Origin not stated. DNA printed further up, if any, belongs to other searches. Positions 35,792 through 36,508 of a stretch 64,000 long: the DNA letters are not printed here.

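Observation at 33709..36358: Four IcmC/IcmD (DotE/DotP)-family small membrane proteins, one displaced beyond dotN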

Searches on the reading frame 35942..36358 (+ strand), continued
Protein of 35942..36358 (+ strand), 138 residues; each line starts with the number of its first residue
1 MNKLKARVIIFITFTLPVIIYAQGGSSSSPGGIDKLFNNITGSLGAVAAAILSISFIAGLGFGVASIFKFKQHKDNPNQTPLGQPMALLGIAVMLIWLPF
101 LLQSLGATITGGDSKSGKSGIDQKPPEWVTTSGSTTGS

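Call 63: find_encoding_contigs(protein=P0014, flank=5000, max_places=2)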
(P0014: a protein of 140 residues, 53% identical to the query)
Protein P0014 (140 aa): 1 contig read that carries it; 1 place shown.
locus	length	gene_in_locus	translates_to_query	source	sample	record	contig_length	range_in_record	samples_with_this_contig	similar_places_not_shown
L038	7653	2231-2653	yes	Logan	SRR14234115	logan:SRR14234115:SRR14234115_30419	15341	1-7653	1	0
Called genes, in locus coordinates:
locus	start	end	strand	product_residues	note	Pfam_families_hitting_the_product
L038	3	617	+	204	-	?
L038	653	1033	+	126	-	PF20535:DUF6750 (faint)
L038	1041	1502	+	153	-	-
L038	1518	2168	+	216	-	-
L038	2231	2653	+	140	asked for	PF20535:DUF6750 (weak)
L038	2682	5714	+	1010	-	-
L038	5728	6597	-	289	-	PF00459:Inositol_P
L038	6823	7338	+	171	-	-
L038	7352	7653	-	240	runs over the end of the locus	-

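Call 79: search_protein_representatives(alignment_id=A4)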
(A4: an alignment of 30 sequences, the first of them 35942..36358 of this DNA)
Query: 30 sequences, 133 profile positions. Proteins with E-value up to 0.001 (for the whole library): 2351; up to 1e-10: 953; up to 1e-30: 78. The best 150 are listed.
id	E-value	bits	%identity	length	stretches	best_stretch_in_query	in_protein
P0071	6.4e-74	262.0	-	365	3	6-124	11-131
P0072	3.4e-69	246.7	-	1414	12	16-109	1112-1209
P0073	4.7e-67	239.8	-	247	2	5-120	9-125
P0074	8.0e-49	180.8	-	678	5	27-116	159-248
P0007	2.5e-48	179.2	-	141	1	5-132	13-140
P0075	1.9e-47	176.3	-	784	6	31-109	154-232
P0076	8.8e-47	174.2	-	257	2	8-121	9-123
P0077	1.5e-45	170.2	-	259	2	8-123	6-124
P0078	3.0e-45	169.2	-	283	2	26-121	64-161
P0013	1.5e-43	163.8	-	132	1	2-131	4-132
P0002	1.8e-43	163.4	-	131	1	1-130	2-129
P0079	3.8e-43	162.4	-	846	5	12-111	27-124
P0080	6.3e-43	161.7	-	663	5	14-113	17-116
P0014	9.7e-43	161.1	-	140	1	5-131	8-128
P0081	1.2e-42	160.8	-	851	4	30-118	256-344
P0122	6.7e-32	126.0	-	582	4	16-113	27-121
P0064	2.3e-30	121.1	-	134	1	10-127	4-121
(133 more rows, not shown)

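Call 83: search_dna_similar(query=P0122, collection=plasmids, mode=protein, max_evalue=0.00001, max_rows=15)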
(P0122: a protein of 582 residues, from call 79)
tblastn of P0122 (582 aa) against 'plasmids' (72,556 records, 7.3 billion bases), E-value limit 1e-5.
No match.

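Call 86: find_related_loci(query=A6, collection=metagenome_contigs, flank=10000)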
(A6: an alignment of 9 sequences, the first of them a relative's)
Query A6 (582 aa) in metagenome_contigs; peptide patterns used: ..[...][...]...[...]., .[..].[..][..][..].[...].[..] (x = any residue, [..] = any of these).
210 stretches matched a pattern; 82 encode a relative of the query (tblastn E <= 1e-3); the best 80 are kept; 80 distinct loci.
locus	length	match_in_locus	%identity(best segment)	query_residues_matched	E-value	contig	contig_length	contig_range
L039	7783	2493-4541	68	9-581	0e+0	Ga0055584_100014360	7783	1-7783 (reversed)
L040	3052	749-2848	46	5-582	1e-164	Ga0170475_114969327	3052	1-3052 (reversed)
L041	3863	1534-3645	47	1-582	2e-161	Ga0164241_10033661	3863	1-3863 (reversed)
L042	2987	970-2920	48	28-582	8e-161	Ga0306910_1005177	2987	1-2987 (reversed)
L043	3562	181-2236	47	35-582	6e-157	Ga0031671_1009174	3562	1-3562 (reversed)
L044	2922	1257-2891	47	35-582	2e-158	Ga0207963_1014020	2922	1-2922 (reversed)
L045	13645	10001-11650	45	7-582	7e-148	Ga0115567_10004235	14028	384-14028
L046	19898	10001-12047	46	7-582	1e-146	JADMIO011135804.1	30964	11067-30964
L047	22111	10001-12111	45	5-582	2e-146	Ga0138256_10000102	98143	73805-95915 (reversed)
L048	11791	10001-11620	47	31-581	2e-146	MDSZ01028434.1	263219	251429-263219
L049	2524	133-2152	45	7-582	4e-154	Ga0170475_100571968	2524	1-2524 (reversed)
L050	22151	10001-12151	45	3-582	1e-141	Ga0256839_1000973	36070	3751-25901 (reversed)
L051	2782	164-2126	45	2-581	2e-149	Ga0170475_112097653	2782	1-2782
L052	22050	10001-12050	46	37-581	3e-141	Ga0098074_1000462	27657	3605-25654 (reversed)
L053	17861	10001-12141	44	1-582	3e-140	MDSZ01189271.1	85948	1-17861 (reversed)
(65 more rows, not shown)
